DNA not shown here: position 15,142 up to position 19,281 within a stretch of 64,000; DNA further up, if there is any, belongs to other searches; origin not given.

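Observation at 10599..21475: Co-oriented block of about 9 uncharacterised genes around a two-NTPase giant protein, AT-rich from about 12.6 kb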

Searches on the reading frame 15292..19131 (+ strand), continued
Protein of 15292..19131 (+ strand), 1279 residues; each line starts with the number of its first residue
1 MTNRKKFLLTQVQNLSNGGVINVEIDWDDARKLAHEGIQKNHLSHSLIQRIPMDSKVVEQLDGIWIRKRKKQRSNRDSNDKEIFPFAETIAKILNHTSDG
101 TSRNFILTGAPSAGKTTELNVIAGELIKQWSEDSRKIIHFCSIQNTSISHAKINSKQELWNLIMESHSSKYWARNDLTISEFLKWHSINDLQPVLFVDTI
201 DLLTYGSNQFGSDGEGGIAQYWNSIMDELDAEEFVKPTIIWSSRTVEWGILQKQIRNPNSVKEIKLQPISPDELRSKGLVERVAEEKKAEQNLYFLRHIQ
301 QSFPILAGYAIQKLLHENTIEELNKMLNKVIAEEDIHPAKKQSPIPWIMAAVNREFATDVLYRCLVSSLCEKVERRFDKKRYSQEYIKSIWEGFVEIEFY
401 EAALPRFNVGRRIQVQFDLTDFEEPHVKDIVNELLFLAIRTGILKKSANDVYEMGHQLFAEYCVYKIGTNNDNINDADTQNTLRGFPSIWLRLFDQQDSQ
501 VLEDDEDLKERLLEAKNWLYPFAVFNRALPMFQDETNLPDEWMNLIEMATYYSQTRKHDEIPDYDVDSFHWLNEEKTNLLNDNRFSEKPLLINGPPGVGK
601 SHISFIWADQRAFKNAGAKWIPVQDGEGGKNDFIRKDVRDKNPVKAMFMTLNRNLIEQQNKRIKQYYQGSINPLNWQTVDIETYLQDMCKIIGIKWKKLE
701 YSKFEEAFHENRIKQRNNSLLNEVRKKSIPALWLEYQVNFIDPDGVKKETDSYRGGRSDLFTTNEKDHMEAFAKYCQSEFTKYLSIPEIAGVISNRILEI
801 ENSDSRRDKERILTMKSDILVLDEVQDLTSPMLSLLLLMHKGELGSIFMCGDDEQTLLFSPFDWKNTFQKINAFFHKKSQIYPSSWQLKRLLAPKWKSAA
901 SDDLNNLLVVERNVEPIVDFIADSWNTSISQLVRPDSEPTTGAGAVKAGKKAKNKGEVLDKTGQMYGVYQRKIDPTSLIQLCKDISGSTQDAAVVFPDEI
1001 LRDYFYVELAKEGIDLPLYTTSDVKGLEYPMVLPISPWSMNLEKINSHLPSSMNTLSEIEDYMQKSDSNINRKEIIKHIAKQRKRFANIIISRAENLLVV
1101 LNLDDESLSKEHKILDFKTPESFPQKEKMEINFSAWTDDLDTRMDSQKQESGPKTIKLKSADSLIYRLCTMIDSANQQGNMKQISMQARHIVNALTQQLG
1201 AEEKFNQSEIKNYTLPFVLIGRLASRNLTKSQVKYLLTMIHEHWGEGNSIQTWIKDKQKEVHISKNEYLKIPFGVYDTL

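Call 63: predict_structure(alignment_id=A3)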
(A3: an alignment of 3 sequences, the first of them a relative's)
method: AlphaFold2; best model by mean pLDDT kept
length: 630 residues; sequences in the alignment: 3
mean_pLDDT: 34.2   pTM: 0.25
mean pLDDT of the five models: 34.2, 33.6, 32.6, 30.2, 28.1
residues with pLDDT >= 90: 0; 70-90: 0; 50-70: 39; < 50: 591
segments of 3 or more residues with pLDDT < 50: 1-89, 91-99, 121-128, 130-133, 140-145, 156-159, 161-164, 167-229, 231-630
pLDDT, mean of each block of 10 residues (from residue 1): 28 32 34 32 25 24 22 28 44 46 56 52 41 49 47 50 48 40 37 41 39 44 46 37 27 26 27 28 29 30 26 26 24 29 29 29 33 32 32 32 30 32 34 31 28 31 34 29 29 34 41 43 37 30 36 32 30 29 32 38 35 29 30
secondary structure, 60 per line:
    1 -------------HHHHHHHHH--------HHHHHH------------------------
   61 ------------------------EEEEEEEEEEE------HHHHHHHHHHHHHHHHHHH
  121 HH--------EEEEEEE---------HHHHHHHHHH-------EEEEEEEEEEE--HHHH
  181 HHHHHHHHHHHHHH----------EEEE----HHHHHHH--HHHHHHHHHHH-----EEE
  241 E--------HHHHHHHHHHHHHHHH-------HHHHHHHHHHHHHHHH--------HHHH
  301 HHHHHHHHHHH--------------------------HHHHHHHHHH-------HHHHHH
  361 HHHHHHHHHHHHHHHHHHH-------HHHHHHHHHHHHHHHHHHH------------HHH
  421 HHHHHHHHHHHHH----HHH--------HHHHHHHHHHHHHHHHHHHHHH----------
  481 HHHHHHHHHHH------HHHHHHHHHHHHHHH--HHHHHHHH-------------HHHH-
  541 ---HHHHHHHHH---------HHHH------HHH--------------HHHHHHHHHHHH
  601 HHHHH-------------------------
elements in order: H14-22 H31-36 E85-95 H102-122 E131-137 H147-156 E164-174 H177-194 E205-208 H213-219 H222-232 E238-241 H250-265 H273-288 H297-311 H338-347 H355-379 H387-405 H418-433 H449-470 H481-491 H498-512 H515-522 H536-539 H544-552 H562-565 H589-605

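Call 69: search_protein_representatives(protein=window:15316-18915:+)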
Query: 1200 residues. Proteins with E-value up to 0.001 (for the whole library): 36; up to 1e-10: 26; up to 1e-30: 16. The best 36 are listed.
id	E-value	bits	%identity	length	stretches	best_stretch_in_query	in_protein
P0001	0.0e+00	2715.6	99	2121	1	1-1200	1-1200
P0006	6.0e-147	507.6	35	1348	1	87-1189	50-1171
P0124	9.0e-137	473.9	34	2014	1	74-1120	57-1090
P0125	2.2e-132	459.4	34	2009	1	72-1189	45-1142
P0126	1.5e-131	456.6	33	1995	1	70-1190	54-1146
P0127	2.1e-130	452.8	32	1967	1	91-1188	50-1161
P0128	4.6e-99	349.1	30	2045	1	37-1189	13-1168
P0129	2.9e-86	306.7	30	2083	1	91-1190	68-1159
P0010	1.5e-84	300.9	30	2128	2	77-597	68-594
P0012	6.3e-79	282.4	29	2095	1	76-1099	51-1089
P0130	1.7e-69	251.1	27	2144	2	794-1193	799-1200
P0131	1.6e-59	218.1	28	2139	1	77-1183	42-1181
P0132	1.8e-52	194.8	46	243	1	23-248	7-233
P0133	1.9e-47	178.1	28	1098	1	85-1044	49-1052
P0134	4.9e-37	143.6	32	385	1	560-919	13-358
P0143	7.2e-17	76.8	28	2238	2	754-1093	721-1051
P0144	7.7e-16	73.4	24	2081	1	78-859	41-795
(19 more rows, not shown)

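Call 70: list_cluster_members(proteins=[P0124, P0125, P0126, P0127, P0128, P0129, P0130, P0131, P0143, P0144])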
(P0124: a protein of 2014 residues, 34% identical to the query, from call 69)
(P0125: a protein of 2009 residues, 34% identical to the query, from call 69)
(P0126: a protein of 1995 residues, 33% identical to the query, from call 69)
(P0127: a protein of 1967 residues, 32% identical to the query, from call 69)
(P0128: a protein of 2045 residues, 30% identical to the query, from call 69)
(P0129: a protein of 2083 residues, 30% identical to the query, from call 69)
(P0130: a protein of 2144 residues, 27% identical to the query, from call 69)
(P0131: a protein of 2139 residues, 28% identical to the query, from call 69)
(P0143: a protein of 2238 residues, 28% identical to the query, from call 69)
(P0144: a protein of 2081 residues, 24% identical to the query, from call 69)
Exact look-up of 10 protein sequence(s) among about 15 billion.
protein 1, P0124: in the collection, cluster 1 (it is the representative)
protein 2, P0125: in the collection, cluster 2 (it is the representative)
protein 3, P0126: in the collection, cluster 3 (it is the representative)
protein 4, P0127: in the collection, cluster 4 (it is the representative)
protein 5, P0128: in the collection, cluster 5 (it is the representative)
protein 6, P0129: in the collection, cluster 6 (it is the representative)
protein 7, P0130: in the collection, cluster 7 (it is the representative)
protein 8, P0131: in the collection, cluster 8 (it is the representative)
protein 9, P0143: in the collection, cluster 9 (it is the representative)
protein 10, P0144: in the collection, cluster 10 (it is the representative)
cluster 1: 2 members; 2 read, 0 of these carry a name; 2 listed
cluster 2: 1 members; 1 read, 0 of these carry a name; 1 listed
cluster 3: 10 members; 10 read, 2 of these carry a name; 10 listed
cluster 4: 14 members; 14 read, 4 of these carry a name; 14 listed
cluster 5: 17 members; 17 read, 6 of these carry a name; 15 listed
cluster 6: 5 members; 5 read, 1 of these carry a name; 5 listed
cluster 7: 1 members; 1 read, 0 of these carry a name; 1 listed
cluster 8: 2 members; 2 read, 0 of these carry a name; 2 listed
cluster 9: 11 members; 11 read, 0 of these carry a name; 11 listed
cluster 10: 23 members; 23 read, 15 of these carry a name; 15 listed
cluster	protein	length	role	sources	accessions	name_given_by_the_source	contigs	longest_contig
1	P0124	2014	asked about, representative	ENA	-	-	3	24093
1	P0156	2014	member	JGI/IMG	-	-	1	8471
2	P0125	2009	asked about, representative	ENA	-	-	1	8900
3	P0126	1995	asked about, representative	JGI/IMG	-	-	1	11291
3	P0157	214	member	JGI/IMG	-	hypothetical protein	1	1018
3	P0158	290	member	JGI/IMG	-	hypothetical protein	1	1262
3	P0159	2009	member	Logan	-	-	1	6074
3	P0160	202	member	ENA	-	-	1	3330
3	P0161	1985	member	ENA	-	-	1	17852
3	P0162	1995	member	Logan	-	-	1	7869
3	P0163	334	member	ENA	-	-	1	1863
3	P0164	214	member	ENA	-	-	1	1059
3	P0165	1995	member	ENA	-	-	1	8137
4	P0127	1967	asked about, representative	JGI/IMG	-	hypothetical protein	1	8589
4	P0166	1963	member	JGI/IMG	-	hypothetical protein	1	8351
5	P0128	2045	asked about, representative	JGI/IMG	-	-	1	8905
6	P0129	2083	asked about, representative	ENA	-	-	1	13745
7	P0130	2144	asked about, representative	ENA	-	-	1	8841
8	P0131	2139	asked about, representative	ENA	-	-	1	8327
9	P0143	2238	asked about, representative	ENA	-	-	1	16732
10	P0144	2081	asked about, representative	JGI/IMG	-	hypothetical protein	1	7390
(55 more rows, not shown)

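Call 76: search_solved_structures(query=A2, max_evalue=10)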
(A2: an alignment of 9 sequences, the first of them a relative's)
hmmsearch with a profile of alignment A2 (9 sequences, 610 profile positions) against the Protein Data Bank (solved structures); distinct sequences matched with E-value up to 10: 5.
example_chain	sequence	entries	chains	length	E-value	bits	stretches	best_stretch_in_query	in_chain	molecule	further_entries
6r17_A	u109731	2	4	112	0.0036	19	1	435-519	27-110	Synaptonemal complex central element protein 2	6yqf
3fwb_C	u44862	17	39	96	0.024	16.3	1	68-142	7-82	Protein SUS1 | Transcription and mRNA export factor SUS1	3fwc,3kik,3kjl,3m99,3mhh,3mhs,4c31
10dq_Z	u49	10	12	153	2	10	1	414-471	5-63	Inner kinetochore subunit NKP2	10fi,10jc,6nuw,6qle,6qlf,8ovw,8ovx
6qld_Z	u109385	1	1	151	2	10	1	414-471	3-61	Inner kinetochore subunit NKP2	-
4uos_A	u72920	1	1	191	9.5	7.7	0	445-499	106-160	DESIGNED HELICAL BUNDLE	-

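Call 88: search_dna_similar(query=window:15316-18915:+, collection=phages, mode=protein, max_evalue=0.001, max_rows=8)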
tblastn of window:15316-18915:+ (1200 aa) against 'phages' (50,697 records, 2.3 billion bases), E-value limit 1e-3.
No match.

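Call 89: search_dna_similar(query=window:15316-18915:+, collection=plasmids, mode=protein, max_evalue=0.001, max_rows=8)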
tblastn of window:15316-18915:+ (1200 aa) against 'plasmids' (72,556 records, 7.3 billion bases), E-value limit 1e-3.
No match.

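Call 90: search_solved_structures(query=L017:7132-8820:+, max_evalue=10)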
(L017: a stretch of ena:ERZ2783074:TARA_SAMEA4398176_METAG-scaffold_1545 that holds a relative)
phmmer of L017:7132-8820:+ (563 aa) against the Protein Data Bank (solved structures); distinct sequences matched with E-value up to 10: 6.
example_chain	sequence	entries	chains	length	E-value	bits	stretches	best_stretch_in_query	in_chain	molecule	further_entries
5vyb_A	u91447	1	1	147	0.58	11.9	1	325-385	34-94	C-type lectin domain family 6 member A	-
9y7v_D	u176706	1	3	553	0.75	11.5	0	131-169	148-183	Dihydrolipoyllysine-residue acetyltransferase component of pyruvate dehydrogenase complex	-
5b1w_A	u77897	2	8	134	0.92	11.2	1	330-388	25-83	C-type lectin domain family 4 member A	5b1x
8rov_A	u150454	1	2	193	1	11.1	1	325-385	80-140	C-type lectin domain family 6 member A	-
7y5k_B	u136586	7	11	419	1.2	10.9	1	458-505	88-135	Chromatin assembly factor 1 subunit B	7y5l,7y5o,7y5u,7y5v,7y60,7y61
8iqf_B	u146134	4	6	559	1.7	10.4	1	458-505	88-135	Chromatin assembly factor 1 subunit B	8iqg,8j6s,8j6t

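Call 91: search_solved_structures(query=L017:8820-10001:+, max_evalue=10)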
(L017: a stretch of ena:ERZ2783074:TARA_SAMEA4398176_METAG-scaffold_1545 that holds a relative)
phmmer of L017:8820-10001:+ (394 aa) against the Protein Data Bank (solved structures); distinct sequences matched with E-value up to 10: 4.
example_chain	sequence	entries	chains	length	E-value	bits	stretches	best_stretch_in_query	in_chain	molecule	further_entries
5bqt_A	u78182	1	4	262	0.21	13.8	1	96-182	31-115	Putative HTH-type transcriptional regulator TrmBL2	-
5box_A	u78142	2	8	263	0.21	13.8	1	96-182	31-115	Putative HTH-type transcriptional regulator TrmBL2 | TrmBL2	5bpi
5bpd_A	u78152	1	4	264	0.22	13.8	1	96-182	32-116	TrmBL2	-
6xyw_AQ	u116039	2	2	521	0.64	12.2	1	223-291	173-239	Pentatricopeptide repeat-containing protein PNM1, mitochondrial | mL104 (rPPR9)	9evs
